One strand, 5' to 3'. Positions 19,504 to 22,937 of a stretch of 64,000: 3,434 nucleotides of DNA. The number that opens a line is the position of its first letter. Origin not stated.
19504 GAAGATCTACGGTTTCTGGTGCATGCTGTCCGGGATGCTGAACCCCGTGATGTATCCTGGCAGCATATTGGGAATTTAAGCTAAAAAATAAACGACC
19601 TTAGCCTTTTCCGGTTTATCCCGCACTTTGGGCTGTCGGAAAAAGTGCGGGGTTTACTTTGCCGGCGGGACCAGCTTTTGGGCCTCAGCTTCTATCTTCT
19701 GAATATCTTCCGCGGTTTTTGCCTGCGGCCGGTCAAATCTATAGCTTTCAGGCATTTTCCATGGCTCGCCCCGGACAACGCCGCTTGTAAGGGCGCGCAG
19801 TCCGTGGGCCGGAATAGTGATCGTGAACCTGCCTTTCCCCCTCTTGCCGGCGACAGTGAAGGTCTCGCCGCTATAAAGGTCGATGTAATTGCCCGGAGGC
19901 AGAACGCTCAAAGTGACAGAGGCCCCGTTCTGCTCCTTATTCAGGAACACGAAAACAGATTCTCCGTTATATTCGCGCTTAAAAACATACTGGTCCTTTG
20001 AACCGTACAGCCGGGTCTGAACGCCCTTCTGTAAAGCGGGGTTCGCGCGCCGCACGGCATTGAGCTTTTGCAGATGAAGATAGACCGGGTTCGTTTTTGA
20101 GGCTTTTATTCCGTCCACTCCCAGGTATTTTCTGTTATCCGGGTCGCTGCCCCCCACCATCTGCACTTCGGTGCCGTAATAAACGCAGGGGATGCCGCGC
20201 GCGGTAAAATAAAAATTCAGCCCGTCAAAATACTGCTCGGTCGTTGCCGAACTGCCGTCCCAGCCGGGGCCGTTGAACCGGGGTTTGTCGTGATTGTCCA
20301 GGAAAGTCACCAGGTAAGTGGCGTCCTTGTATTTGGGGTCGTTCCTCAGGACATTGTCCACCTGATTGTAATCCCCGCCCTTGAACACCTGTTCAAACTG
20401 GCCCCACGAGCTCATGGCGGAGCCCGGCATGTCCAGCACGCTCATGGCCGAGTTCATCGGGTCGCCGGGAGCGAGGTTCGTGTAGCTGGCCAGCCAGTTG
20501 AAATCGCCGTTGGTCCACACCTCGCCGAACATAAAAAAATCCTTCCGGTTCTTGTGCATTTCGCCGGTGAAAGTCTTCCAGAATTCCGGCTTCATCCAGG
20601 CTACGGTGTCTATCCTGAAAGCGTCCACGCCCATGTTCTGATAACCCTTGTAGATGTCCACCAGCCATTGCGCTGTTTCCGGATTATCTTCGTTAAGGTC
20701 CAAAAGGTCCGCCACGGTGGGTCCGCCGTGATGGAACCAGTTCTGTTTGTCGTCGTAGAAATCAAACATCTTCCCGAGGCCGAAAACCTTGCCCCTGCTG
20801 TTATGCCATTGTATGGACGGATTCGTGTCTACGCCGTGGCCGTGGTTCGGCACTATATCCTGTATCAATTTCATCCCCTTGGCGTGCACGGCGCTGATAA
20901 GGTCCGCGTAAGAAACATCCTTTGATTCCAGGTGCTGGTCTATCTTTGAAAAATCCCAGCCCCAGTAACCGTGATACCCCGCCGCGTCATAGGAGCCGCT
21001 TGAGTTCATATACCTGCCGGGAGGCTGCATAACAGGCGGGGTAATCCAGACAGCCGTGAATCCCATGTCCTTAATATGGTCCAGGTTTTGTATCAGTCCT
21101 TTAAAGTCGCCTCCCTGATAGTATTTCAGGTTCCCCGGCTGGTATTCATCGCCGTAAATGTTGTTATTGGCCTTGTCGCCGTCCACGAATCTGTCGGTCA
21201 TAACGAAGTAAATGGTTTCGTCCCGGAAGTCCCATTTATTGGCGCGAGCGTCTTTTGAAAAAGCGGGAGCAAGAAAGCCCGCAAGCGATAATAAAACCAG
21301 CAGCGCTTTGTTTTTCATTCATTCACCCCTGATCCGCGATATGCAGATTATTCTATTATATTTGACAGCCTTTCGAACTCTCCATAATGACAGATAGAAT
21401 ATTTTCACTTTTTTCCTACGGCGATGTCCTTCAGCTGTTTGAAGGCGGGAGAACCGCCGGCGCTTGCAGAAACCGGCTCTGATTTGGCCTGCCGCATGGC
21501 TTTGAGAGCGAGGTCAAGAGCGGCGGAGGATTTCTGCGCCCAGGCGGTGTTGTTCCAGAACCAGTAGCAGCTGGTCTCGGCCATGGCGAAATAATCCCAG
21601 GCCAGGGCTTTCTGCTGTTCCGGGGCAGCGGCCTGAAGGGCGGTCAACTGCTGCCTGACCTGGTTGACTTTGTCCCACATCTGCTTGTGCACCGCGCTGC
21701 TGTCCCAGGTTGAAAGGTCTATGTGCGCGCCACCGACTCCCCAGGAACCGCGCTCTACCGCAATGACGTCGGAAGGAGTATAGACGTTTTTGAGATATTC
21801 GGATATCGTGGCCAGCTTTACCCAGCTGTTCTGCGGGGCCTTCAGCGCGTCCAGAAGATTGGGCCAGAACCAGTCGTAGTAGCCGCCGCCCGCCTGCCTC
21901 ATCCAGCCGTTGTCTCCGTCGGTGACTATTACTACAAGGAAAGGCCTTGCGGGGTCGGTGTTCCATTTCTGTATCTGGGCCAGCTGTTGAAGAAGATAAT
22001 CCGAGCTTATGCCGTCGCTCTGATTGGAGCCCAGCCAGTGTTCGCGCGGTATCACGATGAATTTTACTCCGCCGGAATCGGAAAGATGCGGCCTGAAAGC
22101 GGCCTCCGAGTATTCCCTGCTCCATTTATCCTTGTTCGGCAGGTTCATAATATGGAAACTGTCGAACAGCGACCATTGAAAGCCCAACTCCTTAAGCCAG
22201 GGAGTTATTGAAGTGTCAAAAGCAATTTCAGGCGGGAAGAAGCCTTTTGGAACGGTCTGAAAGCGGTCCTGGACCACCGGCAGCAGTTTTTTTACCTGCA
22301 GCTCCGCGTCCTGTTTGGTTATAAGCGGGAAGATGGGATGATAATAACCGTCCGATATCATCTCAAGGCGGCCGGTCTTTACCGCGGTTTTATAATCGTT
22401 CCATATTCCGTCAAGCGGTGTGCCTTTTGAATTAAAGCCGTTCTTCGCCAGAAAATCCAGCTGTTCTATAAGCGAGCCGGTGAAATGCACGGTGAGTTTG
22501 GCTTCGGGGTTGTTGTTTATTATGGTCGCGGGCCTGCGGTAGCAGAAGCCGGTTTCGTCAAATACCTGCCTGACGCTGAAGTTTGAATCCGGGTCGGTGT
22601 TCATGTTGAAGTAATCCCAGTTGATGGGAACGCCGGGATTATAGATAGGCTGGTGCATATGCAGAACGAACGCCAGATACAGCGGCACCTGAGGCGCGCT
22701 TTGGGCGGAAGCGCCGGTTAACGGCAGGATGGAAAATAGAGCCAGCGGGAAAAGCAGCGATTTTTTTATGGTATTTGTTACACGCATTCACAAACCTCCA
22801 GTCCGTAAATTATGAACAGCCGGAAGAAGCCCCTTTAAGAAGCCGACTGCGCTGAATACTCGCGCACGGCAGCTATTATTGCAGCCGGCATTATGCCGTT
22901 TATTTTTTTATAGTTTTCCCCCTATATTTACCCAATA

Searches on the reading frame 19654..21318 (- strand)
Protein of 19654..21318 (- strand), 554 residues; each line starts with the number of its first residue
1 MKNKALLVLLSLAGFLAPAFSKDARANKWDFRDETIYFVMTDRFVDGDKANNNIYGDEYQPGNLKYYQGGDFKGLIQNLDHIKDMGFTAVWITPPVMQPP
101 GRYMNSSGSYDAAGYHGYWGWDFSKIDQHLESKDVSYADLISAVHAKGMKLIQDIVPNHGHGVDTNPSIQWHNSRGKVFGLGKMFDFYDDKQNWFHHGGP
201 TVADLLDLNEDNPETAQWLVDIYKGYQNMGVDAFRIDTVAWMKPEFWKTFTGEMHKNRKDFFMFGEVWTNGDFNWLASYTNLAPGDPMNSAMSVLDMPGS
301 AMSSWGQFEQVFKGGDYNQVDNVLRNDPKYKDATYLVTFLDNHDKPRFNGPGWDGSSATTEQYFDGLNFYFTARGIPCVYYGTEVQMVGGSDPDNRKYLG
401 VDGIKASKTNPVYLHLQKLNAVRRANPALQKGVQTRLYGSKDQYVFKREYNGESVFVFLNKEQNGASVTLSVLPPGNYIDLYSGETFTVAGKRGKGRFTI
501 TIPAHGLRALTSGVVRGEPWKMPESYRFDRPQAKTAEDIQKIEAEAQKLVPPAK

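Call 27: search_protein_families(library=pfam, proteins=[window:19654-21318:-], max_evalue=0.001)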
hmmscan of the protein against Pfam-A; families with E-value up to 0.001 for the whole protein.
window:19654-21318:- (554 aa): 3 families
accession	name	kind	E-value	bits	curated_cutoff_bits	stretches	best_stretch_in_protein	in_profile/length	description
PF00128.31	Alpha-amylase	-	1.1e-38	134.1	22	1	38-389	1-358/446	Alpha amylase, catalytic domain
PF16657.11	Malt_amylase_C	-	3.2e-07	30.8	27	1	441-506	11-72/75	Maltogenic Amylase, C-terminal domain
PF22026.2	Alpha-amylase_C_2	-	0.00049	20.9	27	1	436-474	5-45/78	Alpha-amylase C-terminal domain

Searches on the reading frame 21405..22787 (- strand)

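Call 27: search_protein_families(library=pfam, proteins=[window:21405-22787:-], max_evalue=0.001)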
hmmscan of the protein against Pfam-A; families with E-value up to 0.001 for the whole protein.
window:21405-22787:- (460 aa): 1 family
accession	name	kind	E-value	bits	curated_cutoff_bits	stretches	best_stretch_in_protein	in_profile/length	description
PF03065.20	Glyco_hydro_57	-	2e-28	100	21.2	1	39-342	1-288/291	Glycosyl hydrolase family 57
